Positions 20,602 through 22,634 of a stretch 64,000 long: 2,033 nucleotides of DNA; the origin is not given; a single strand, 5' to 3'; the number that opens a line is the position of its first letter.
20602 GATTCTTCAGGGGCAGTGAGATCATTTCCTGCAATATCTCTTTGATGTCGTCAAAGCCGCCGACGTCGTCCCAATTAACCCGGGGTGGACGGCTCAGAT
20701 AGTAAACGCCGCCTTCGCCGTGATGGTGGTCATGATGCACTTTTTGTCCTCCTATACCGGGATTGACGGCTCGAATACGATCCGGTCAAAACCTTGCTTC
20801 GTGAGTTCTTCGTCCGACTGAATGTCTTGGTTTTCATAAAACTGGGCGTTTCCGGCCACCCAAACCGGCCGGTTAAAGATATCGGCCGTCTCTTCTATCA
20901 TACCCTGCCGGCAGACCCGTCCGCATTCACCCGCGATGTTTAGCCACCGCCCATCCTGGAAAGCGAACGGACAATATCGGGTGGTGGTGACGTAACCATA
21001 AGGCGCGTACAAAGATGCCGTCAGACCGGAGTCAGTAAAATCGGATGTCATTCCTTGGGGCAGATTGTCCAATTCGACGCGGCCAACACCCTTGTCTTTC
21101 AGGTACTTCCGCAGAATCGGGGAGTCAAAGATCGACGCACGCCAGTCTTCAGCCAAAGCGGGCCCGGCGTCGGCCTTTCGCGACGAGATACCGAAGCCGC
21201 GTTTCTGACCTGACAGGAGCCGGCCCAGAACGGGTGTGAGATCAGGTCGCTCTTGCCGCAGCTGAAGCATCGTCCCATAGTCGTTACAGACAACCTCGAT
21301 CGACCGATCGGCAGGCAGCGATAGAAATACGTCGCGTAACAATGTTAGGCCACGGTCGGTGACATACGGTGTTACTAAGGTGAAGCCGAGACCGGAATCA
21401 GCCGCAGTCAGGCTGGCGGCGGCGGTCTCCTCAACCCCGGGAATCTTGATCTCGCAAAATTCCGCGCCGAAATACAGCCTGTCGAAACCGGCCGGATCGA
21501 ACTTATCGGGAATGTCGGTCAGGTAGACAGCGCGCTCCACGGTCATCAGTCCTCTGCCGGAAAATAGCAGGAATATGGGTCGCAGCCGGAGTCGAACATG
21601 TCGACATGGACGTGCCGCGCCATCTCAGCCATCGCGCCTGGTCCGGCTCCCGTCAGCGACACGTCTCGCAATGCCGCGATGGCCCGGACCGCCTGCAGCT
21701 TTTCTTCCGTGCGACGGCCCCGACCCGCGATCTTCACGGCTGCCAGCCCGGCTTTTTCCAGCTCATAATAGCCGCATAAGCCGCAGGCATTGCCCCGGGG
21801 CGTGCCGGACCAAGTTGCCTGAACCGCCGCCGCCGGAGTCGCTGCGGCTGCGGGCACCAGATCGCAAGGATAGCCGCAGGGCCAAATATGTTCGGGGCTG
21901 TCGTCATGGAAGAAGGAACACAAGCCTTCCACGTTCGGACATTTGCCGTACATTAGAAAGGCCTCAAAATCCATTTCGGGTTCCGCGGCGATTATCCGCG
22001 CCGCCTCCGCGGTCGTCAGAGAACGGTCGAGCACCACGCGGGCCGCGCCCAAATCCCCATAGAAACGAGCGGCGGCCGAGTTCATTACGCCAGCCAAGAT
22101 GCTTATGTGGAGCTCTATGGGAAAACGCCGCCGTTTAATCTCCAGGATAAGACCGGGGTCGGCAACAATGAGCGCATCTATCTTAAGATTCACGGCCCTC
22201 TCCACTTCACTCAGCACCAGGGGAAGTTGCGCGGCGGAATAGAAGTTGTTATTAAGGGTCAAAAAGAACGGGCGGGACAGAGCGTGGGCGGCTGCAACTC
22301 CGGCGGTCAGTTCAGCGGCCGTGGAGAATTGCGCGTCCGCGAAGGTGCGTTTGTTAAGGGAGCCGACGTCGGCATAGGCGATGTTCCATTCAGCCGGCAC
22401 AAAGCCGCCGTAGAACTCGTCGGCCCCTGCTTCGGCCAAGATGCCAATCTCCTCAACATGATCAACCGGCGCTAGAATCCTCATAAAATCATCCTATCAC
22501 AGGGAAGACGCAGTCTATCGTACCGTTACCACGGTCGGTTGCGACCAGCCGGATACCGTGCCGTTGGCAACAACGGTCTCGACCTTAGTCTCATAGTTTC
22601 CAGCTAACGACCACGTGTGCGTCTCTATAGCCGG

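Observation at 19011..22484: Compact five-gene operon: two U32 paralogs, a pseudo-AAA+ protein, a Cys/His-rich mini-protein and a nitroreductase; possible uncharacterised O2-independent hydroxylation/modification system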

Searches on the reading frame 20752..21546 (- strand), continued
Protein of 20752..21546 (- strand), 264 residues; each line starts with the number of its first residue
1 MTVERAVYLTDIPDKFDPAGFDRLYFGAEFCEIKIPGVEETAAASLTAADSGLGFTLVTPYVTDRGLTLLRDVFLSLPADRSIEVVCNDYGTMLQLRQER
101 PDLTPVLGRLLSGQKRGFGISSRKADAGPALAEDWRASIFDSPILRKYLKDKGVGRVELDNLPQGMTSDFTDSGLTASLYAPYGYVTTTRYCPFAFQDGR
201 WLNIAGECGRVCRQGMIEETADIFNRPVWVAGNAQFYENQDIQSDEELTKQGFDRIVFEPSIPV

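Call 47: find_encoding_contigs(protein=P0010, flank=7000, max_places=1)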
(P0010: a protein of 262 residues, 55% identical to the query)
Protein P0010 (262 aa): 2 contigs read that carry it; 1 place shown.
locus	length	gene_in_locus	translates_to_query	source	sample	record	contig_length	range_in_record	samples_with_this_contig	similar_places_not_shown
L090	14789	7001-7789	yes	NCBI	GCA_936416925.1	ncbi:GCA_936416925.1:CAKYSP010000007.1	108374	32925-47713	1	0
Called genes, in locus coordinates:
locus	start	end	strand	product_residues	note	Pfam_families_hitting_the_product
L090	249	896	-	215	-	PF00072:Response_reg, PF00196:GerE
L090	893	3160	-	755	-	PF01590:GAF, PF13185:GAF_2, PF13185:GAF_2, PF01590:GAF, PF13492:GAF_3, PF01590:GAF, PF13185:GAF_2, PF13492:GAF_3, +4 more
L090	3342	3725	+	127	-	PF00072:Response_reg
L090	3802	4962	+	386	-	PF12704:MacB_PCD, PF02687:FtsX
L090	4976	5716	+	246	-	PF02463:SMC_N (weak), PF00005:ABC_tran, PF13304:AAA_21 (faint)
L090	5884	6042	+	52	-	PF04945:YHS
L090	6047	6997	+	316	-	PF01136:Peptidase_U32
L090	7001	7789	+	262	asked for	-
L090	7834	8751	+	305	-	PF00004:AAA, PF17862:AAA_lid_3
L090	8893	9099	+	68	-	-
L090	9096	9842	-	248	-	PF01061:ABC2_membrane, PF12698:ABC2_membrane_3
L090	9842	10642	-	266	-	PF00005:ABC_tran, PF13175:AAA_15 (faint), PF13304:AAA_21 (weak)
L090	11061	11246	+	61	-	-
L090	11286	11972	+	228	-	PF00528:BPD_transp_1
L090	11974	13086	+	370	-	PF00005:ABC_tran, PF13304:AAA_21 (faint), PF08402:TOBE_2 (faint), PF03459:TOBE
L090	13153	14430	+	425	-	PF03453:MoeA_N, PF00994:MoCF_biosynth, PF03454:MoeA_C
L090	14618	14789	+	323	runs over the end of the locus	PF04055:Radical_SAM, PF06463:Mob_synth_C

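Call 48: find_encoding_contigs(protein=P0019, flank=7000, max_places=1)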
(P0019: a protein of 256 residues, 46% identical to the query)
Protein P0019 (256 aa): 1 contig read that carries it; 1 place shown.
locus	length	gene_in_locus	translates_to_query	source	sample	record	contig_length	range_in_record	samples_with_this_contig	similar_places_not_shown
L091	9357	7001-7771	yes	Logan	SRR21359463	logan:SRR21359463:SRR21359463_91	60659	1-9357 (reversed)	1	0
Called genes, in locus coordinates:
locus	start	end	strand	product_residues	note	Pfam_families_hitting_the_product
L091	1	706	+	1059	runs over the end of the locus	PF17757:UvrB_inter, PF02559:CarD_TRCF_RID, PF00270:DEAD, PF04851:ResIII, PF00271:Helicase_C, PF03461:TRCF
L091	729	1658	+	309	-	PF13623:SurA_N_2, PF13624:SurA_N_3, PF09312:SurA_N, PF13145:Rotamase_2, PF13616:Rotamase_3, PF00639:Rotamase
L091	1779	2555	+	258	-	PF01503:PRA-PH (faint), PF03819:MazG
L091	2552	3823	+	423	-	PF03952:Enolase_N, PF00113:Enolase_C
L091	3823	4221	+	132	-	PF04977:DivIC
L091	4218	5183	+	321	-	PF02541:Ppx-GppA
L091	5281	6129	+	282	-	PF20434:BD-FAE, PF12146:Hydrolase_4 (faint), PF07859:Abhydrolase_3, PF00326:Peptidase_S9 (weak)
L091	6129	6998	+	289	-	PF01136:Peptidase_U32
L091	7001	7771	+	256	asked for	-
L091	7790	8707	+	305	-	PF00004:AAA, PF17862:AAA_lid_3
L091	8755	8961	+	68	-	-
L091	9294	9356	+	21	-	?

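Call 49: find_encoding_contigs(protein=P0017, flank=7000, max_places=1)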
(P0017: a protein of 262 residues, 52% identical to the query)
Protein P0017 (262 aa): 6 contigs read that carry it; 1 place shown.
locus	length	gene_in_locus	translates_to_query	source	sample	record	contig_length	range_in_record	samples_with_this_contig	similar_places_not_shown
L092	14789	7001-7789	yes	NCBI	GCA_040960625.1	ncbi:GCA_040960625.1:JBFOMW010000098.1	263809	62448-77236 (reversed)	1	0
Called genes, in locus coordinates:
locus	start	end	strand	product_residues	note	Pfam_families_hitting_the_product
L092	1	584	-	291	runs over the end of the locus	PF00005:ABC_tran, PF13304:AAA_21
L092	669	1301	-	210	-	PF00072:Response_reg, PF00196:GerE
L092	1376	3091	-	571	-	PF01590:GAF, PF13185:GAF_2, PF13492:GAF_3, PF01590:GAF, PF13185:GAF_2, PF13492:GAF_3, PF07730:HisKA_3, PF02518:HATPase_c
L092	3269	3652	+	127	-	PF00072:Response_reg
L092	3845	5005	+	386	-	PF12704:MacB_PCD, PF02687:FtsX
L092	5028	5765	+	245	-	PF02463:SMC_N (faint), PF00005:ABC_tran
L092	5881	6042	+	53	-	PF04945:YHS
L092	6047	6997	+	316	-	PF01136:Peptidase_U32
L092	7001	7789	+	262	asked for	-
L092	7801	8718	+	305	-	PF00004:AAA, PF17862:AAA_lid_3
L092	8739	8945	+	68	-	-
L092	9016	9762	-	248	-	PF01061:ABC2_membrane, PF12679:ABC2_membrane_2 (weak), PF12698:ABC2_membrane_3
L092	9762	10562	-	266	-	PF00005:ABC_tran, PF13175:AAA_15 (faint), PF13304:AAA_21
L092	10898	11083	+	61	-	-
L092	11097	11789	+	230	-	PF00528:BPD_transp_1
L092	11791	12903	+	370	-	PF00005:ABC_tran, PF13304:AAA_21 (faint), PF08402:TOBE_2, PF03459:TOBE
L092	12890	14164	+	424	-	PF03453:MoeA_N, PF00994:MoCF_biosynth, PF03454:MoeA_C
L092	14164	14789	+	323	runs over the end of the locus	PF04055:Radical_SAM, PF06463:Mob_synth_C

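Call 82: search_protein_families(library=padloc, proteins=[window:20752-21546:-], max_evalue=0.001)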
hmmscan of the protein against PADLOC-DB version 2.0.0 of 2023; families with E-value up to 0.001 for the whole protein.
window:20752-21546:- (264 aa): 0 families

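Call 85: search_protein_families(library=ncbifam, proteins=[L022:8937-9743:+, L002:8882-9040:+], max_evalue=0.001)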
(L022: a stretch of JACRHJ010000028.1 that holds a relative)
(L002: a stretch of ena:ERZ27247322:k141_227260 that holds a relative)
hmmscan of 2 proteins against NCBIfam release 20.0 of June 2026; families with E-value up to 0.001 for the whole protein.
L022:8937-9743:+ (269 aa): 20 families
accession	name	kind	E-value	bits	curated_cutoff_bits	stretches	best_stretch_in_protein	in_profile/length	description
TIGR01465.1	cobM_cbiF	equivalog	3.9e-35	121.3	259.65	1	23-246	1-229/247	precorrin-4 C(11)-methyltransferase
NF012017.0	PRK15473.1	equivalog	1.9e-26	93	408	1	22-244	9-236/257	cobalt-precorrin-4 methyltransferase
NF004790.0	PRK06136.1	subfamily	1.2e-24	87.2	198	1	19-253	2-246/250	uroporphyrinogen-III C-methyltransferase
TIGR01469.1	cobA_cysG_Cterm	equivalog_domain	2.3e-20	73.4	185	1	21-245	1-235/238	uroporphyrinogen-III C-methyltransferase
NF007922.1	PRK10637.1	equivalog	2.4e-19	69.7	400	2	118-243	324-448/450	siroheme synthase CysG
TIGR01467.1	cobI_cbiL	equivalog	3.5e-14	52.8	163.25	2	76-138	75-140/230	precorrin-2 C(20)-methyltransferase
NF004062.0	PRK05576.1-5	equivalog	8.6e-14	51.4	194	1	22-193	2-181/219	cobalt-factor II C(20)-methyltransferase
NF004455.0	PRK05787.1-3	equivalog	1.2e-10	41.3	258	1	23-149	3-131/221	cobalt-precorrin-7 (C(5))-methyltransferase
TIGR02467.1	CbiE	equivalog_domain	1.4e-09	37.7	92.9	1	25-222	1-193/204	precorrin-6y C5,15-methyltransferase (decarboxylating) subunit CbiE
NF005524.0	PRK07168.1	equivalog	1.5e-09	36.9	603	1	19-256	1-247/474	uroporphyrin-III C-methyltransferase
TIGR01466.1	cobJ_cbiH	equivalog_domain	6.1e-09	35.8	246.35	1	23-244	1-224/239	precorrin-3B C(17)-methyltransferase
NF004423.0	PRK05765.1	equivalog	7.4e-08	32.2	332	1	19-226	1-214/247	precorrin-3B C(17)-methyltransferase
NF004063.0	PRK05576.1-6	equivalog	1.5e-07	31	235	1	23-136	3-131/235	cobalt-factor II C(20)-methyltransferase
NF004614.0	PRK05948.1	equivalog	3.8e-07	29.8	251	0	20-54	5-39/242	precorrin-2 C(20)-methyltransferase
NF004058.0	PRK05576.1-1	equivalog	3.9e-07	29.8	239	0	21-55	2-36/221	cobalt-factor II C(20)-methyltransferase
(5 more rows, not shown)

L002:8882-9040:+ (52 aa): 0 families

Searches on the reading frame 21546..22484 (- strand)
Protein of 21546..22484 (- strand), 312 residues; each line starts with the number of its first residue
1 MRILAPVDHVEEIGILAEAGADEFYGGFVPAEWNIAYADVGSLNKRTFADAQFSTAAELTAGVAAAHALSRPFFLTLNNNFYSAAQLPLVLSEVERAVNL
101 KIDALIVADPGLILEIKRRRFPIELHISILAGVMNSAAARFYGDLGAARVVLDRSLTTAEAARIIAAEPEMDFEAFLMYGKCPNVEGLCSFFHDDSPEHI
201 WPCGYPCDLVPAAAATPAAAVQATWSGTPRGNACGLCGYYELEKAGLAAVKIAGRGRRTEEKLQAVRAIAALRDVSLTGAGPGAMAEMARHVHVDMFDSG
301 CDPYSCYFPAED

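Call 3: search_protein_families(library=pfam, proteins=[window:21546-22484:-], max_evalue=0.1)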
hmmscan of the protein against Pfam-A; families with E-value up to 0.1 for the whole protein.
window:21546-22484:- (312 aa): 1 family
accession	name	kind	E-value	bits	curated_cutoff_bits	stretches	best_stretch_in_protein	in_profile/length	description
PF01136.24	Peptidase_U32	-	7.9e-24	84.7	22.4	1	94-280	8-202/233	Peptidase family U32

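Call 4: search_protein_families(library=ncbifam, proteins=[window:21546-22484:-], max_evalue=0.1)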
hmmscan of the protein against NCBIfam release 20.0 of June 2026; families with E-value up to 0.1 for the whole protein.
window:21546-22484:- (312 aa): 2 families
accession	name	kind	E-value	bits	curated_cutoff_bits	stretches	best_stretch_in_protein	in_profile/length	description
NF047963.1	quinone_UbiU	equivalog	4.1e-23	82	440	1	3-203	3-193/331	ubiquinone anaerobic biosynthesis protein UbiU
NF011996.0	PRK15452.1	equivalog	9.8e-22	77.4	534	1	51-189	42-178/449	prephenate-dependent tRNA uridine(34) hydroxylase TrhP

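Call 7: search_solved_structures(query=window:21546-22484:-, max_evalue=1, show_alignments=2)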
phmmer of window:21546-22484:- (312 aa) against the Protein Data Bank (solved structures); distinct sequences matched with E-value up to 1: 1.
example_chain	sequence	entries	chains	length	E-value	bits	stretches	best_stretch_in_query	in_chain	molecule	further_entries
5d88_A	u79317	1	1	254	0.63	12.7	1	97-161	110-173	Predicted protease of the collagenase family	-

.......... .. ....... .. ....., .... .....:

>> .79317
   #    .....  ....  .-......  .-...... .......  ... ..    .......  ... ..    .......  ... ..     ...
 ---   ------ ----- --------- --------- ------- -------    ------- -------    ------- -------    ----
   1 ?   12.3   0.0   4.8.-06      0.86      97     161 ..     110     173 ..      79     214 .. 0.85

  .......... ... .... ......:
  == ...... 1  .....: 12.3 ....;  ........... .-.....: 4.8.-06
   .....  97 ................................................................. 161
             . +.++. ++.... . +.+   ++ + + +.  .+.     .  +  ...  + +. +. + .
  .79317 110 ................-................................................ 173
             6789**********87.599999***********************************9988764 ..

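Call 67: find_homologous_proteins(query=window:21546-22484:-, max_evalue=1e-20)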
Query window:21546-22484:- (312 aa): 39 proteins with E <= 1e-20 among 8000 candidates.
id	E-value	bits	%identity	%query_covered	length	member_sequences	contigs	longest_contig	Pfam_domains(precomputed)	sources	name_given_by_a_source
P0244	1.2e-205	700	100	100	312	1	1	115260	PF01136.26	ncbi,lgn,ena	-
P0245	7.9e-177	605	85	100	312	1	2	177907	PF01136.26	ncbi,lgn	-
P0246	3.4e-169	580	81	100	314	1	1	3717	PF01136.26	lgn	-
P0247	5.4e-163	560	78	100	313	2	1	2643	PF01136.26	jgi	jgi:U32 family peptidase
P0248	8.7e-126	438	61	100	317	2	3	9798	PF01136.26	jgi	jgi:putative protease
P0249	2.0e-122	427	61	100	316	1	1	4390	PF01136.26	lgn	-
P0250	2.0e-120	420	60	100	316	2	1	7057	PF01136.26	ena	-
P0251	2.4e-115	403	57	100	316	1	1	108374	PF01136.26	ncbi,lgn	-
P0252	5.3e-114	399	57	100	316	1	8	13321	PF01136.26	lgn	-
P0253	4.9e-111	389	57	100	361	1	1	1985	PF01136.26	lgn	-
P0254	5.4e-111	389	55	100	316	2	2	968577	PF01136.26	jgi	-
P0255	7.9e-109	382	54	100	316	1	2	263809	PF01136.26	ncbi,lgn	-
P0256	2.8e-108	380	53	100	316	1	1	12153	PF01136.26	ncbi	-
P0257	6.0e-108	379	56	100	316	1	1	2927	PF01136.26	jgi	jgi:putative protease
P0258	1.7e-106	374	55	99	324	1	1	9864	PF01136.26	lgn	-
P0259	2.9e-106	374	55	96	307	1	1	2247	PF01136.26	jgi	jgi:U32 family peptidase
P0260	2.7e-104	367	55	95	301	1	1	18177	PF01136.26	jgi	jgi:U32 family peptidase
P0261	2.6e-101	357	53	99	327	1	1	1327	PF01136.26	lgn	-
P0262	8.1e-100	352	55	100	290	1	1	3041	PF01136.26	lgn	-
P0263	5.2e-99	350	53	100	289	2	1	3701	PF01136.26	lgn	-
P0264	9.8e-96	339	53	100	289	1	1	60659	PF01136.26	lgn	-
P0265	1.6e-90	322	48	99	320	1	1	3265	PF01136.26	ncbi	-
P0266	7.4e-59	218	37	98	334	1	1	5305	PF01136.26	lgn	-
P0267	2.5e-50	190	39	98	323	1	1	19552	PF01136.26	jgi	jgi:putative protease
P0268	9.5e-48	181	39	99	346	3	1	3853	PF01136.26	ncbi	-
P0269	9.1e-41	158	36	99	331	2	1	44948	PF01136.26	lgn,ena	-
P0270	2.9e-39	154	34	99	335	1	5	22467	PF01136.26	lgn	-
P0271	7.5e-39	152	33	99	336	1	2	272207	PF01136.26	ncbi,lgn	-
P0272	5.4e-38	149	32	99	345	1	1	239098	PF01136.26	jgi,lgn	jgi:collagenase-like PrtC family protease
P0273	2.3e-37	147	32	89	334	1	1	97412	PF01136.26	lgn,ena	-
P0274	1.1e-36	145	33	99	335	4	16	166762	PF01136.26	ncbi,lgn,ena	-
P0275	1.1e-35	142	34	99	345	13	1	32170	PF01136.26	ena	-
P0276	1.3e-35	141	32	99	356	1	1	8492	PF01136.26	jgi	-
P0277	1.3e-34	138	32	99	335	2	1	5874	PF01136.26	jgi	jgi:putative protease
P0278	1.1e-32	132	32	99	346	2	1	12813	PF01136.26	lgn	-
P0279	1.3e-32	132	32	94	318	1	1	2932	PF01136.26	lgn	-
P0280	3.9e-30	124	33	99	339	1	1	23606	PF01136.26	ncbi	-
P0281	4.7e-28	117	34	84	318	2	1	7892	PF01136.26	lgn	-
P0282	3.9e-27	114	30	100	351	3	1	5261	PF01136.26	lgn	-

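Call 75: predict_structure(alignment_id=A3)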
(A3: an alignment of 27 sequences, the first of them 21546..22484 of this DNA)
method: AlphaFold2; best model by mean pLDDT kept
length: 312 residues; sequences in the alignment: 27
mean_pLDDT: 87.7   pTM: 0.88
mean pLDDT of the five models: 87.7, 85.1, 84.7, 82.9, 81.5
residues with pLDDT >= 90: 207; 70-90: 50; 50-70: 54; < 50: 1
segments of 3 or more residues with pLDDT < 50: none
pLDDT, mean of each block of 10 residues (from residue 1): 97 98 96 84 80 95 99 95 93 98 97 97 96 95 97 91 97 91 58 62 59 59 64 88 97 91 96 96 94 89 77 54
secondary structure, 60 per line:
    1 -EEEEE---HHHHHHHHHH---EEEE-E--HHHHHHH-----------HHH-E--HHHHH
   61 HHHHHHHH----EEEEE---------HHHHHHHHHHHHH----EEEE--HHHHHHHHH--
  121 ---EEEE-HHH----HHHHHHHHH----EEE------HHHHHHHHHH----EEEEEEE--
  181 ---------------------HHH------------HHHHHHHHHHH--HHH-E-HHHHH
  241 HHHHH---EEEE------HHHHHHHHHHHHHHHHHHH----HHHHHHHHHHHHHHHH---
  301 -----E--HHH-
elements in order: E2-6 H10-19 E23-26 H31-37 H56-68 E73-77 H87-99 E104-107 H110-118 E124-127 H136-144 E149-151 H158-167 E172-178 H217-227 H236-245 E249-252 H259-277 H282-297

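Call 82: search_protein_families(library=padloc, proteins=[window:21546-22484:-], max_evalue=0.001)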
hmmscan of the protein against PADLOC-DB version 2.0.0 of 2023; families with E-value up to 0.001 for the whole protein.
window:21546-22484:- (312 aa): 0 families
